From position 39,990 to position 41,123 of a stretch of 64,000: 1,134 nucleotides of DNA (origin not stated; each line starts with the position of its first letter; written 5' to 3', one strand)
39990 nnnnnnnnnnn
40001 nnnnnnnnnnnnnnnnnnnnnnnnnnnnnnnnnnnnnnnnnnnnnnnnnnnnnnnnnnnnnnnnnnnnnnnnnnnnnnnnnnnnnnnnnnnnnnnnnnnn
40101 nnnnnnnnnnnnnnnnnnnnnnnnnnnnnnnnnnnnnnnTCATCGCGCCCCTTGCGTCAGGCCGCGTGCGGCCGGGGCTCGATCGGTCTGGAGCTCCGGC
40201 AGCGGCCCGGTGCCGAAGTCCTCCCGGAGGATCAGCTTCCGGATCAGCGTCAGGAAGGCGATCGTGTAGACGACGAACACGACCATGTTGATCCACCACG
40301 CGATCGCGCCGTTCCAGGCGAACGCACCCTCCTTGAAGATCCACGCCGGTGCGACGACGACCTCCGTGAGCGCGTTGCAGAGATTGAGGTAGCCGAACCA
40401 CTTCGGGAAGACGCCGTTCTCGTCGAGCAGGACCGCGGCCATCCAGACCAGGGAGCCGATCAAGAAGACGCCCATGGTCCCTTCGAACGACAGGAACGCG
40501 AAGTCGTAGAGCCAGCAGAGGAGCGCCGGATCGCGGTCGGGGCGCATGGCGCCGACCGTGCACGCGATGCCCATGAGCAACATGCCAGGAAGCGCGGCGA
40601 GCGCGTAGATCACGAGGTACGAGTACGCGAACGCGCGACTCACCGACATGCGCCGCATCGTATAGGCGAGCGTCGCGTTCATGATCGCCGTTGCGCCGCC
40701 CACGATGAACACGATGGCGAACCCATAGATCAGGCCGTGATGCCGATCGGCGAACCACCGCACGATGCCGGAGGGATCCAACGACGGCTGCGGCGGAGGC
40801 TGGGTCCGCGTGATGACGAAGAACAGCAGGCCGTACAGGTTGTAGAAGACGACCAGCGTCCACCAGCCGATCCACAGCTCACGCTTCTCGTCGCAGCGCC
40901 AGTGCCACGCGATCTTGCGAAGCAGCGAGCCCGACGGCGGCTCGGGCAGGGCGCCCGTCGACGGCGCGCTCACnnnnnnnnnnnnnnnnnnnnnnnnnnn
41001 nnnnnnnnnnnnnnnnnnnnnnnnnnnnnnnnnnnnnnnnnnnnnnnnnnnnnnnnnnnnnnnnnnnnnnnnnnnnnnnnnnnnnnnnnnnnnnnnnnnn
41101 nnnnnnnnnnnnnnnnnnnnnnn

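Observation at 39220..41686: Orphan CoxIII-like and CoxIV-like subunits behind two tandem paralogous 6-TM proteins; no catalytic oxidase/reductase subunit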

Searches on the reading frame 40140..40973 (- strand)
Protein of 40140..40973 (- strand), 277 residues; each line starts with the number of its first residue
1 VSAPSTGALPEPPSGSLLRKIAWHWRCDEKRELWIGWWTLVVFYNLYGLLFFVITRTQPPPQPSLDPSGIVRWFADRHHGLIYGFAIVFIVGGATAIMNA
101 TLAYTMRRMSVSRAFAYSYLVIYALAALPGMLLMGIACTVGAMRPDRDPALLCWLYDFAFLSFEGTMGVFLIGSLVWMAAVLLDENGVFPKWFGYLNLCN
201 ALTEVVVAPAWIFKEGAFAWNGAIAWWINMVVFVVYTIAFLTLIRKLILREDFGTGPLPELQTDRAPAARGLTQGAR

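Call 5: search_protein_families(library=pfam, proteins=[window:40140-40973:-], max_evalue=0.1)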
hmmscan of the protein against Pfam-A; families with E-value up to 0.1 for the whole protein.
window:40140-40973:- (277 aa): 1 family
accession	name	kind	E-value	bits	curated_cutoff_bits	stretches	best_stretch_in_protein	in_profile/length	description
PF17343.7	DUF5373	-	0.038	14.3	28.7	1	222-264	119-161/182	Family of unknown function (DUF5373)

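Call 6: search_protein_families(library=ncbifam, proteins=[window:40140-40973:-], max_evalue=0.1)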
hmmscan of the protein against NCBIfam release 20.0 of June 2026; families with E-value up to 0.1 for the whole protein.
window:40140-40973:- (277 aa): 0 families

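Call 12: find_homologous_proteins(query=window:40140-40973:-)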
Query window:40140-40973:- (277 aa): 986 proteins with E <= 0.001 among 3365 candidates; the best 120 are listed.
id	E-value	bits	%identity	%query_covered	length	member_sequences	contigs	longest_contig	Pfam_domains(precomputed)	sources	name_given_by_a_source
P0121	6.6e-184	628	99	100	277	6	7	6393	-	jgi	-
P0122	8.6e-170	582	92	100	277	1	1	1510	-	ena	-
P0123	2.1e-169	581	92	100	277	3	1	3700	-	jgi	-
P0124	1.6e-167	574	90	100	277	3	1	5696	-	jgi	jgi:hypothetical protein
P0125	8.0e-159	546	86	100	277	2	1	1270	-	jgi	jgi:hypothetical protein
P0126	8.3e-158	543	85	100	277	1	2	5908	-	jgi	jgi:hypothetical protein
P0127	2.7e-157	541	84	100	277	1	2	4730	-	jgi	jgi:hypothetical protein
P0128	5.0e-157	540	84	100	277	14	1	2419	-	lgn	-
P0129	1.4e-156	538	84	100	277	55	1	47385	-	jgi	-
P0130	8.6e-156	536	84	100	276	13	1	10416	-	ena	-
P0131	1.3e-155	535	86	97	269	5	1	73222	-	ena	-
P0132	1.8e-155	535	83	100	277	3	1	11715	-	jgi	jgi:hypothetical protein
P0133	1.9e-155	535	85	97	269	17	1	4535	-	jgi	-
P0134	4.6e-155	534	83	100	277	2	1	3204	-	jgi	jgi:hypothetical protein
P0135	9.2e-155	533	84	100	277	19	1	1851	-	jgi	-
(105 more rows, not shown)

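Call 90: predict_structure(alignment_id=A3)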
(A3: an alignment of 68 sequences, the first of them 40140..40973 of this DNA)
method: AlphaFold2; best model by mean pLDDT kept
length: 277 residues; sequences in the alignment: 68
mean_pLDDT: 86.2   pTM: 0.78
mean pLDDT of the five models: 86.2, 85.0, 84.0, 83.3, 82.1
residues with pLDDT >= 90: 142; 70-90: 102; 50-70: 30; < 50: 3
segments of 3 or more residues with pLDDT < 50: none
pLDDT, mean of each block of 10 residues (from residue 1): 60 89 86 91 88 89 89 95 93 85 91 94 82 93 94 94 88 95 94 96 89 87 88 92 92 58 55 57
secondary structure, 60 per line:
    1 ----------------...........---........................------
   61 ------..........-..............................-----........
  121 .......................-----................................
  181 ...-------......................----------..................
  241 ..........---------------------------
elements in order: H17-27 H31-54 H67-76 H78-107 H113-143 H149-183 H191-212 H223-250
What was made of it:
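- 40140..40973 (-): M2: 277-aa paralogue of M1, with the same 6-TM layout plus an N-terminal helix and a disordered C-terminal tail. AF2 pLDDT 86.2 (call 90).
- Checked: M2 has the same layout plus an N-terminal helix (pLDDT 86.2, call 90).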

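Call 92: fold_search(model_id=the predicted structure, library=pdb)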
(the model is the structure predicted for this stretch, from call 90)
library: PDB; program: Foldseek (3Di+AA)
matches with E <= 10: 241; with E <= 0.001: 0
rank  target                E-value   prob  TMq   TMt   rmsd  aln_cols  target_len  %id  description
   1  8r0n_A                5.9e-01  0.57  0.30  0.29  16.8       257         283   13  Cryo-EM structure of the microbial rhodopsin CryoR1 at pH 10.5 in detergent in the ground state (released 2025-05-14)
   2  8r0p_A                6.2e-01  0.38  0.26  0.26  16.8       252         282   11  Cryo-EM structure of the microbial rhodopsin CryoR2 at pH 8.0 in detergent (released 2025-05-14)
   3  6h2f_A                6.4e-01  0.14  0.17  0.15  40.4       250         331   11  Structure of the pre-pore AhlB of the tripartite alpha-pore forming toxin, AHL, from Aeromonas hydrophila. (released 2019-07-10)
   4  6rez_D                8.0e-01  0.30  0.26  0.27  16.2       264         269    9  Crystal structure of the light-driven sodium pump KR2 in the pentameric form, pH 5.0 (released 2019-04-24)
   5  8rq5_A                9.1e-01  0.44  0.31  0.32  10.2       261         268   13  Cryo-EM structure of the light-driven sodium-pumping rhodopsin KR2 (released 2025-01-29)
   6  9tbf                  9.5e-01  0.20  0.23  0.23  19.4       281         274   12  Cryo-EM structure of the light-driven sodium pump ErNaR in the monomeric form in the O2 state (released 2025-12-17)
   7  6rf0_A                9.9e-01  0.28  0.27  0.28  15.9       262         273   11  Crystal structure of the light-driven sodium pump KR2 in the pentameric "dry" form (released 2019-04-24)
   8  9i6i_E                9.9e-01  0.20  0.24  0.24  13.7       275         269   10  Room-temperature structure of KR2 rhodopsin in pentameric form at 85% relative humidity (released 2025-07-16)
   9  4xtn_E                1.0e+00  0.23  0.26  0.26  13.3       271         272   11  Crystal structure of the light-driven sodium pump KR2 in the pentameric red form, pH 4.9 (released 2015-04-01)
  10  6xyt_A                1.1e+00  0.33  0.29  0.30  10.6       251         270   11  Crystal structure of the O-state of the light-driven sodium pump KR2 in the pentameric form, pH 8.0 (released 2020-02-12)
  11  5ztl                  1.1e+00  0.28  0.26  0.28  14.8       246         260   12  Non-cryogenic structure of light-driven chloride pump having an NTQ motif (released 2018-12-05)
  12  9fka_B                1.1e+00  0.54  0.34  0.29  10.4       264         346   11  Cryo-EM structure of the reduced cytochrome bd oxidase from M. tuberculosis (released 2025-02-12)
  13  6rf0_B                1.1e+00  0.23  0.27  0.27  16.2       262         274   11  Crystal structure of the light-driven sodium pump KR2 in the pentameric "dry" form (released 2019-04-24)
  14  8b4o_B                1.2e+00  0.44  0.33  0.30  11.0       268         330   13  Cryo-EM structure of cytochrome bd oxidase from C. glutamicum (released 2022-12-28)
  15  6yt4_A                1.2e+00  0.21  0.25  0.26  15.1       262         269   10  Crystal structure of the N112A mutant of the light-driven sodium pump KR2 in the pentameric form, pH 8.0 (released 2020-06-17)
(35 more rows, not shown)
